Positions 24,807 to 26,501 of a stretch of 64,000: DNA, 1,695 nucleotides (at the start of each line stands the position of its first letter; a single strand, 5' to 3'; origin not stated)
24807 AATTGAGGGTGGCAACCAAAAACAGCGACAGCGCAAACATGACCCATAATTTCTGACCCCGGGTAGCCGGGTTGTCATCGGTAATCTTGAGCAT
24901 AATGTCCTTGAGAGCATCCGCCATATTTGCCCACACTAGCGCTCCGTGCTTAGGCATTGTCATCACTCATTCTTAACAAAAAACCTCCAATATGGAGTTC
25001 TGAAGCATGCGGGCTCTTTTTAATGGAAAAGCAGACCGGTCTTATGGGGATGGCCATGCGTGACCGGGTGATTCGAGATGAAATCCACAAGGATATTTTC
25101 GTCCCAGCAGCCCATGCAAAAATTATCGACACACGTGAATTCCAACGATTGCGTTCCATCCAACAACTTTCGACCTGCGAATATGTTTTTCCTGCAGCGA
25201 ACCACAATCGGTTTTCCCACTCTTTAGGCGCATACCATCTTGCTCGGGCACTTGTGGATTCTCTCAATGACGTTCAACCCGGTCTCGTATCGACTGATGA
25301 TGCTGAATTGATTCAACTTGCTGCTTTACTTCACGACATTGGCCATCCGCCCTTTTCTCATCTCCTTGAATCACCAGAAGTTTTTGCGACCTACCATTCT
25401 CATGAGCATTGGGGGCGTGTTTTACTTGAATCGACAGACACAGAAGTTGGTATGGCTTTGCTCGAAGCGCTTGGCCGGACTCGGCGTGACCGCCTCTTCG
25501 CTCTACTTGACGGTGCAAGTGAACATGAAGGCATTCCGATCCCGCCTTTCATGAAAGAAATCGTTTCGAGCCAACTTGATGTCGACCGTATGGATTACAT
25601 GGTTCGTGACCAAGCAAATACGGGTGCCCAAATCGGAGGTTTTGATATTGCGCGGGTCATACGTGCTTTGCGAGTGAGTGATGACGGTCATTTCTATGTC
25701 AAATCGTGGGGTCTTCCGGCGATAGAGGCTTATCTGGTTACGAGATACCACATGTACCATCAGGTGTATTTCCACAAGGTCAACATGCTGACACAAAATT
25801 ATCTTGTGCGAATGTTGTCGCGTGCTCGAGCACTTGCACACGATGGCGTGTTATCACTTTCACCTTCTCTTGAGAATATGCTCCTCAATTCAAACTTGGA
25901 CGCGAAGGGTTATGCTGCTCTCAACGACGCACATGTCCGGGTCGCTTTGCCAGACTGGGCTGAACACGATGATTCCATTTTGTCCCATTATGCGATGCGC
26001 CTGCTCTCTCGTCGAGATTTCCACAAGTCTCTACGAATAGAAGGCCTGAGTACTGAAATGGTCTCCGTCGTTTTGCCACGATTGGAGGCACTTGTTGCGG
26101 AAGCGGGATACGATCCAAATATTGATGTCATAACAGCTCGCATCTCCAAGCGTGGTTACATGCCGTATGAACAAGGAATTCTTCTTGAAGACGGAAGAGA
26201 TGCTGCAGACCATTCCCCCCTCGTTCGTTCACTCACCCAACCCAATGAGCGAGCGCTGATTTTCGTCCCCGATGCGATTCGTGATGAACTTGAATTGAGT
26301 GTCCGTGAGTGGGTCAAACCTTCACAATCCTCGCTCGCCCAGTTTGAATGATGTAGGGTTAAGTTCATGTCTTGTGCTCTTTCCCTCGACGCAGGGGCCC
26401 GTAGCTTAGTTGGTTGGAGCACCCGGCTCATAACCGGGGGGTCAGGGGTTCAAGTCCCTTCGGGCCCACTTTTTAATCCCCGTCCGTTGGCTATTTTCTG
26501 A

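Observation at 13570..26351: Minus-strand gene run coupling a giant extracellular PLD-type enzyme to an OB-fold surface protein, a permease and nucleoside catabolism: candidate extracellular-DNA scavenging locus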

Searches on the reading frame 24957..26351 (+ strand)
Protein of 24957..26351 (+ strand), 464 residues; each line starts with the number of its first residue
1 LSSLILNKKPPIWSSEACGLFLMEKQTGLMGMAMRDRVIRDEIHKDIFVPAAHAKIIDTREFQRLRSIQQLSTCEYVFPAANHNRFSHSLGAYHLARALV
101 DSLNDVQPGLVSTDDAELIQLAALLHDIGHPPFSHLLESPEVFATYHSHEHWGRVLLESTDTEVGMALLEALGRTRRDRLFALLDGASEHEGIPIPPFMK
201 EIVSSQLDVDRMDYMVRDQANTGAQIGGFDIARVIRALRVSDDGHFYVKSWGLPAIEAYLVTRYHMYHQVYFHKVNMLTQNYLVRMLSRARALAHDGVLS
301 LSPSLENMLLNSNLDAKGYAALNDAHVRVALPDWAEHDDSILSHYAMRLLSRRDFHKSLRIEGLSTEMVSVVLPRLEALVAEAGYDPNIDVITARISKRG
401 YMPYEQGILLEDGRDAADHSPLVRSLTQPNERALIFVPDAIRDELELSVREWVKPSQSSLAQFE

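Call 3: search_protein_families(library=pfam, proteins=[window:24957-26351:+], max_evalue=0.01)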
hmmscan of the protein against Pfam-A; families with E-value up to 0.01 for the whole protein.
window:24957-26351:+ (464 aa): 2 families
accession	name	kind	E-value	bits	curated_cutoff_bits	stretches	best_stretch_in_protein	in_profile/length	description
PF01966.28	HD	-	5.1e-13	49.8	22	1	85-164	1-73/116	HD domain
PF19276.4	HD_assoc_2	-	6.5e-08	32.7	23.1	1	229-289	1-60/222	HD associated region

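Call 4: search_protein_families(library=ncbifam, proteins=[window:24957-26351:+], max_evalue=0.01)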
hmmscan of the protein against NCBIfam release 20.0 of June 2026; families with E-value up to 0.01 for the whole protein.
window:24957-26351:+ (464 aa): 12 families
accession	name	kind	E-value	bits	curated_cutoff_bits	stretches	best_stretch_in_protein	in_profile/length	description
TIGR01353.1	dGTP_triPase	subfamily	1.9e-11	44.1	152.35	1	54-138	10-94/389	dGTP triphosphohydrolase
NF041026.1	antiphage_dGTPase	exception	1.2e-09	37.8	400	1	53-135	23-105/425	anti-phage deoxyguanosine triphosphatase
NF003701.1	PRK05318.1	subfamily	3.1e-08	32.9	383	1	52-135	23-107/426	anti-phage deoxyguanosine triphosphatase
NF002205.0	PRK01096.1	equivalog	2.6e-07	30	439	1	36-138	21-122/444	deoxyguanosinetriphosphate triphosphohydrolase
NF002829.0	PRK03007.1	equivalog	5.4e-06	25.6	385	1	53-135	37-108/425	deoxyguanosinetriphosphate triphosphohydrolase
NF002330.0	PRK01286.1-5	equivalog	2.4e-05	23.7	511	1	53-151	32-121/384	deoxyguanosinetriphosphate triphosphohydrolase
NF003429.0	PRK04926.1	equivalog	0.00039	19.4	405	1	54-138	37-129/500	dGTPase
TIGR00277.1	HDIG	domain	0.00076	19.3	27.6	1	84-135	4-46/84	HDIG domain-containing metalloprotein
NF002328.0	PRK01286.1-3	equivalog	0.00085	18.4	467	1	54-156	46-139/404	deoxyguanosinetriphosphate triphosphohydrolase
NF045665.1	NTPtran_DVU1551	equivalog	0.002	17.2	315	1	60-135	190-264/359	DVU_1551 family NTP transferase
NF002329.0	PRK01286.1-4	equivalog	0.0033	16.7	494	1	53-138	45-119/342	deoxyguanosinetriphosphate triphosphohydrolase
NF002327.0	PRK01286.1-2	equivalog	0.0054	15.9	393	1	55-139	48-121/345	deoxyguanosinetriphosphate triphosphohydrolase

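Call 89: search_solved_structures(query=window:25023-26351:+, max_evalue=0.001)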
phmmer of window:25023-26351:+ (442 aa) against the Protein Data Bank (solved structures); distinct sequences matched with E-value up to 0.001: 31.
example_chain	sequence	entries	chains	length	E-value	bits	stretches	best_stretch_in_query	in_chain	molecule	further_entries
2o6i_A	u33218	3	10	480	4.8e-46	160.6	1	14-367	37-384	HD domain protein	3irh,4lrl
2q14_A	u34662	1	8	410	1.1e-44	156.1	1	9-391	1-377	Phosphohydrolase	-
2hek_A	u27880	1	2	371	7.3e-40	140.3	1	19-267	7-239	Hypothetical protein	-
9mr6_A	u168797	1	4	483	3.6e-32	114.9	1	15-285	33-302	HD domain-containing protein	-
5ao1_A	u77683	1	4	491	9.5e-29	103.6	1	15-259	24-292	DEOXYNUCLEOSIDE TRIPHOSPHATE TRIPHOSPHOHYDROLASE SAMHD1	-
5ao3_A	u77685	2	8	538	1.2e-28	103.2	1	15-259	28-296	DEOXYNUCLEOSIDE TRIPHOSPHATE TRIPHOSPHOHYDROLASE SAMHD1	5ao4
6u6z_A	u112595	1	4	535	1.3e-28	103.1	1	15-259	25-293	Deoxynucleoside triphosphate triphosphohydrolase SAMHD1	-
4bzc_A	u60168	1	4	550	1.4e-28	103.1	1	15-259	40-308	DEOXYNUCLEOSIDE TRIPHOSPHATE TRIPHOSPHOHYDROLASE SAMHD1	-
4q7h_A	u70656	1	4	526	1.4e-28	103.1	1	15-259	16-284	Deoxynucleoside triphosphate triphosphohydrolase SAMHD1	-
4mz7_A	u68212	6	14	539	1.4e-28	103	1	15-259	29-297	Deoxynucleoside triphosphate triphosphohydrolase SAMHD1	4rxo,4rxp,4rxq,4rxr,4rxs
8gb1_A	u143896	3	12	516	1.5e-28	103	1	15-259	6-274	Deoxynucleoside triphosphate triphosphohydrolase SAMHD1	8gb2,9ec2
6txc_A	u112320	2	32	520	1.6e-28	102.9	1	15-259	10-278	Deoxynucleoside triphosphate triphosphohydrolase SAMHD1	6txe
5ao0_A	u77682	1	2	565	1.9e-28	102.7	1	15-259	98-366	DEOXYNUCLEOSIDE TRIPHOSPHATE TRIPHOSPHOHYDROLASE SAMHD1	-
7ujn_A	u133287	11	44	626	2.6e-28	102.2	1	15-259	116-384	Deoxynucleoside triphosphate triphosphohydrolase SAMHD1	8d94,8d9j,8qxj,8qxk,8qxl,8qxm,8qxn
5ao2_A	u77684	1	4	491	6.6e-28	100.9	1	15-259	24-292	DEOXYNUCLEOSIDE TRIPHOSPHATE TRIPHOSPHOHYDROLASE SAMHD1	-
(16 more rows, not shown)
